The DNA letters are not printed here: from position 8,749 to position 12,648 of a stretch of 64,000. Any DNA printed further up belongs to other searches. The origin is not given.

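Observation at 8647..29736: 21-kb, four-gene operon for three giant envelope proteins plus a small lipoprotein: candidate uncharacterised cell-surface assembly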

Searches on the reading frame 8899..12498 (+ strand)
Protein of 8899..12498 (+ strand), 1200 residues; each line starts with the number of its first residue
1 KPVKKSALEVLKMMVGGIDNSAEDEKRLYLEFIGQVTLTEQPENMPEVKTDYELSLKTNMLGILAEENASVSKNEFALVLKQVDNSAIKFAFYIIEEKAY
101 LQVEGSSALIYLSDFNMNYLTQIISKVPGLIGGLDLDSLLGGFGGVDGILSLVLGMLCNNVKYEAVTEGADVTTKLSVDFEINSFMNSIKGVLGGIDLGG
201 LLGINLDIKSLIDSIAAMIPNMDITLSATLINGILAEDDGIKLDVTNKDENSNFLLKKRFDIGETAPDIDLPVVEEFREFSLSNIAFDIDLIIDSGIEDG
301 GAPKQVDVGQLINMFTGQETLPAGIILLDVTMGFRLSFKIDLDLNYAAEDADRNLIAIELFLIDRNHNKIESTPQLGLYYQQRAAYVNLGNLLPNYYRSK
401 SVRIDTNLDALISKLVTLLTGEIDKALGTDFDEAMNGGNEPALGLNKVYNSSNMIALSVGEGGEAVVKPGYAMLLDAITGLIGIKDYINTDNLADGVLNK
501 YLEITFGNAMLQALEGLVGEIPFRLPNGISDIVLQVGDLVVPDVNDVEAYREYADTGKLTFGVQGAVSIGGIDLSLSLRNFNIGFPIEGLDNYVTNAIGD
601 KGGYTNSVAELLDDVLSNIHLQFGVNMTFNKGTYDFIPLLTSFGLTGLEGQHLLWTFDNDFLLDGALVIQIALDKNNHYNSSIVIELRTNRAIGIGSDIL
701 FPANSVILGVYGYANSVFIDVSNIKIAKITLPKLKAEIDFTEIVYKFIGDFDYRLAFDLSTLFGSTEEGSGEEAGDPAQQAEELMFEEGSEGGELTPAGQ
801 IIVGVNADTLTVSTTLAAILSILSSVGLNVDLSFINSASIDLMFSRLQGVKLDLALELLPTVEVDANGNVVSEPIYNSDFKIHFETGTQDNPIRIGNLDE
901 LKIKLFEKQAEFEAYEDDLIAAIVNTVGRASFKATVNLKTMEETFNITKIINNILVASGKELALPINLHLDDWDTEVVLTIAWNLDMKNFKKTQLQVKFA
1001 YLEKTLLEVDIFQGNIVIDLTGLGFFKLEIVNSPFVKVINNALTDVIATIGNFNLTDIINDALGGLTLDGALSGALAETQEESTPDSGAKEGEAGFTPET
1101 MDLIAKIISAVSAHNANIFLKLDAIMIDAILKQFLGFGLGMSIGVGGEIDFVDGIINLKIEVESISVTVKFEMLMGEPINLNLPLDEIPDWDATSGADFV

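Call 44: predict_structure(alignment_id=A2)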
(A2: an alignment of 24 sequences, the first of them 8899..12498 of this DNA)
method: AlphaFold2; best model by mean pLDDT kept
length: 1200 residues; sequences in the alignment: 24
mean_pLDDT: 67.0   pTM: 0.54
mean pLDDT of the five models: 67.0, 67.0, 61.8, 59.9, 57.3
residues with pLDDT >= 90: 19; 70-90: 572; 50-70: 427; < 50: 182
segments of 3 or more residues with pLDDT < 50: 41-46, 63-72, 123-153, 191-212, 426-429, 437-470, 764-797, 1063-1096
pLDDT, mean of each block of 10 residues (from residue 1): 60 65 59 67 52 70 43 65 71 71 66 63 44 36 40 56 73 76 56 43 38 51 72 68 63 61 62 69 80 78 77 74 78 89 66 83 84 85 82 78 76 65 51 47 28 29 37 58 73 73 84 74 77 84 74 77 83 84 74 85 81 84 89 80 68 82 89 83 88 77 85 82 65 71 72 66 42 35 30 40 80 76 65 71 84 81 74 78 87 82 77 61 60 72 62 60 57 70 71 79 79 79 79 67 62 52 44 32 27 46 69 75 66 58 66 66 66 65 76 68
secondary structure, 60 per line:
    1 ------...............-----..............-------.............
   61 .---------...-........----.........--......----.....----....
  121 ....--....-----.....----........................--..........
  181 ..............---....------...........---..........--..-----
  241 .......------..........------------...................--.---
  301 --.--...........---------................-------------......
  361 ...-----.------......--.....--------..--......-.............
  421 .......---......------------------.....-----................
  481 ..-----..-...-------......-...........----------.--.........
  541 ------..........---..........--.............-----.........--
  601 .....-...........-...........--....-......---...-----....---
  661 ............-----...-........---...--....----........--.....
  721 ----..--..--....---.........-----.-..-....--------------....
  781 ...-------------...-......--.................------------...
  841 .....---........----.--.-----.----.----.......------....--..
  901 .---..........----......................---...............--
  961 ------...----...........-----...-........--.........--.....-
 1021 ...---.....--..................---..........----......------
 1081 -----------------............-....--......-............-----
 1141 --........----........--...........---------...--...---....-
elements in order (helices of 4 or more, strands of 3 or more residues): H7-21 E27-40 E48-61 E75-82 E87-95 E98-103 E108-112 H117-124 H127-130 H136-140 H145-157 E158-168 E171-181 H182-194 H198-201 H208-218 E222-231 E241-247 E254-263 E276-294 H308-316 E326-341 E355-363 E376-381 E384-388 E401-406 H408-427 H431-436 E455-459 E465-469 H470-482 E501-506 H508-518 E532-540 H547-556 E560-569 E572-584 H590-598 H608-617 E619-629 E632-635 H637-642 E654-657 E661-672 E682-689 E693-695 E698-701 E706-713 E716-720 E733-736 H740-748 H759-762 H777-783 E801-806 E809-815 H816-825 E838-845 E849-856 E880-886 E893-896 H905-914 H919-928 E929-940 E944-946 H947-958 E967-969 E974-984 E994-1001 E1004-1012 E1015-1019 E1027-1031 H1034-1051 H1055-1064 H1069-1074 H1098-1109 E1111-1114 E1117-1122 H1124-1135 E1143-1150 E1155-1162 E1165-1175 E1190-1192 H1196-1199
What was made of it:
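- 8899..12090 (+): g1 repeat-module array: A (res 85-206, partial), B (238-520), C (555-847), D (882-1146), separated by acidic/Gly-rich disordered linkers. AF2 disordered segments (call 44).
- On AsmA/TamB-type or bridge-like beta-groove proteins: The modules are separated by disordered linkers and contain helices (call 44).
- The secondary structure is long curved-sheet-type strands alternating with helices (call 44).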

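Call 46: fold_search(model_id=the predicted structure, library=pdb)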
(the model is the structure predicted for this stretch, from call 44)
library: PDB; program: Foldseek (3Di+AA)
matches with E <= 10: 711; with E <= 0.001: 0
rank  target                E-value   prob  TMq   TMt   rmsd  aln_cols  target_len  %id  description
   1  4mxt                  2.4e-03  0.99  0.09  0.37  10.7       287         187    9  Crystal structure of an Outer-membrane lipoprotein carrier protein (BACUNI_04723) from Bacteroides uniformis ATCC 8492 a (released 2013-10-16)
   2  8cgm_A                5.7e-03  0.92  0.08  0.28  12.8       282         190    9  Structure of the lipoprotein transporter LolA from Porphyromonas gingivalis (released 2023-06-21)
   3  6xk9_B                1.4e-02  0.03  0.05  0.05  44.8      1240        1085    6  Cereblon in complex with DDB1, CC-90009, and GSPT1 (released 2020-12-02)
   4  2y0h                  1.6e-02  0.08  0.05  0.12  27.7       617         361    8  Crystal Structure of Pseudomonas Aeruginosa OpdL (released 2011-12-21)
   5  4d64_A                1.9e-02  0.12  0.05  0.14  30.1       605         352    8  Structure of porin Omp-Pst1 from P. stuartii; the crystallographic symmetry generates a dimer of trimers. (released 2016-03-09)
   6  2y0k                  2.3e-02  0.11  0.06  0.14  27.4       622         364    8  Crystal Structure of Pseudomonas Aeruginosa OpdO (released 2011-12-21)
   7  3t24_B                2.5e-02  0.08  0.05  0.12  37.4       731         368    7  Crystal structure of Pseudomonas aeruginosa OpdQ (released 2012-02-08)
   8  3p77_A                2.8e-02  0.14  0.05  0.13  23.2       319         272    6  Crystal Structures of the Chicken YF1*7.1 molecule (released 2010-11-24)
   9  3p73_A                2.8e-02  0.12  0.04  0.12  22.6       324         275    7  Crystal Structures of the Chicken YF1*7.1 molecule (released 2010-11-24)
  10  7zm6_B                3.3e-02  0.08  0.05  0.10  28.6       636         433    6  Nariva virus receptor binding protein (released 2023-09-13)
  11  3t24_C                4.2e-02  0.03  0.04  0.09  37.4       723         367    7  Crystal structure of Pseudomonas aeruginosa OpdQ (released 2012-02-08)
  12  6rcp_A                4.7e-02  0.08  0.05  0.11  26.9       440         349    8  Crystal structure of the OmpK36 clinical isolate ST258 from Klebsiella pneumonia (released 2019-09-11)
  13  1uyo                  4.7e-02  0.07  0.04  0.12  28.5       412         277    8  Translocator domain of autotransporter NalP from Neisseria meningitidis (released 2004-03-19)
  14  3fhh                  4.9e-02  0.04  0.04  0.07  36.2       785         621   10  Crystal structure of the heme/hemoglobin outer membrane transporter ShuA from Shigella dysenteriae (released 2009-07-14)
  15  4fsp                  5.2e-02  0.06  0.05  0.11  29.9       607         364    8  Crystal Structure of Pseudomonas aeruginosa OccK11 (OpdR) (released 2013-07-24)
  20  3buu_B                6.0e-02  0.41  0.08  0.25  13.3       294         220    9  Crystal structure of LolA superfamily protein NE2245 from Nitrosomonas europaea (released 2008-01-22)
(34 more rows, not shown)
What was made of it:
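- On LolA/LolB-like superfamily: Weak hits with the 1200-aa model (call 46).
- Closest known: LolA/LolB-like lipoprotein-carrier fold. Same: Weak structural resemblance of part of the g1 N-terminal model (call 46).
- In the Foldseek search of the 1200-aa g1 model, LolA-family entries ranked 1, 2 and 20 (4mxt E 2.4e-3 prob 0.99; 8cgm E 5.7e-3 prob 0.92; 3buu prob 0.41) (call 46).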

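Call 68: search_protein_representatives(alignment_id=A4)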
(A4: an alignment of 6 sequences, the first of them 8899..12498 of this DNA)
Query: 6 sequences, 1173 profile positions. Proteins with E-value up to 0.001 (for the whole library): 84; up to 1e-10: 72; up to 1e-30: 61. The best 84 are listed.
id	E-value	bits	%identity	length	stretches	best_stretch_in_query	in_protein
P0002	0.0e+00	1567.8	-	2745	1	2-1173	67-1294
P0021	0.0e+00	1454.2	-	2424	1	2-1173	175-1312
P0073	0.0e+00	1352.0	-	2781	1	2-1173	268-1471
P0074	0.0e+00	1350.2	-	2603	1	7-1173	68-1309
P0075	0.0e+00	1218.6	-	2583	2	8-1173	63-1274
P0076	0.0e+00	1176.3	-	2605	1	5-1173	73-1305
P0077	0.0e+00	1110.1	-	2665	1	7-1173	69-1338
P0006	1.9e-267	906.9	-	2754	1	3-1173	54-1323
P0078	1.2e-258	877.8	-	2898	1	11-1152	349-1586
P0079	7.3e-255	865.3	-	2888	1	6-1173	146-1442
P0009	1.4e-245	834.5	-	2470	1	3-1173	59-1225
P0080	2.1e-243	827.3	-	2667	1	5-1171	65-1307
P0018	2.3e-232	790.7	-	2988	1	20-1173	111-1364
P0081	4.4e-213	726.9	-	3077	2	569-1172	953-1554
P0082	5.4e-212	723.3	-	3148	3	566-1172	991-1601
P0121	4.4e-51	190.3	-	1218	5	4-614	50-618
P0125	6.7e-37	143.4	-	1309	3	840-1116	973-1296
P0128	2.0e-30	121.9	-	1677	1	867-1151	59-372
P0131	6.0e-27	110.4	-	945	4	573-730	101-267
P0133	3.7e-20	87.9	-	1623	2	62-373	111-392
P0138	6.0e-11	57.4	-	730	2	573-730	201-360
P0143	1.9e-05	39.2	-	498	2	573-723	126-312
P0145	4.4e-05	38.0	-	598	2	938-1037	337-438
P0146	1.4e-04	36.3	-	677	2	959-1050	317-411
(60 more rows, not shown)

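Call 69: search_protein_families(library=pfam, proteins=[P0131, P0138, P0143, P0145, P0146, P0125, P0121, P0133, P0128], max_evalue=0.001)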
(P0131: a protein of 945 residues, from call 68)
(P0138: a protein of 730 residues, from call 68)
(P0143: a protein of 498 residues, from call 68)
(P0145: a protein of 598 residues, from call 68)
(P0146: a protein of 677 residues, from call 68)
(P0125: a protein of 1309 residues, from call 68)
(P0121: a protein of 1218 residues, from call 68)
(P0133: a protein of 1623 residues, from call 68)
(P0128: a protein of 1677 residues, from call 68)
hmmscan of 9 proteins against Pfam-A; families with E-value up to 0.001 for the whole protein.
P0131 (945 aa): 0 families

P0138 (730 aa): 0 families

P0143 (498 aa): 0 families

P0145 (598 aa): 0 families

P0146 (677 aa): 0 families

P0125 (1309 aa): 1 family
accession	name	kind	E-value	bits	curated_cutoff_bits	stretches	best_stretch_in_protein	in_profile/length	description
PF18981.6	InlK_D3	-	0.00064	20.2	25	1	951-978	38-65/75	Internalin K domain (D3/D4)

P0121 (1218 aa): 0 families

P0133 (1623 aa): 0 families

P0128 (1677 aa): 0 families
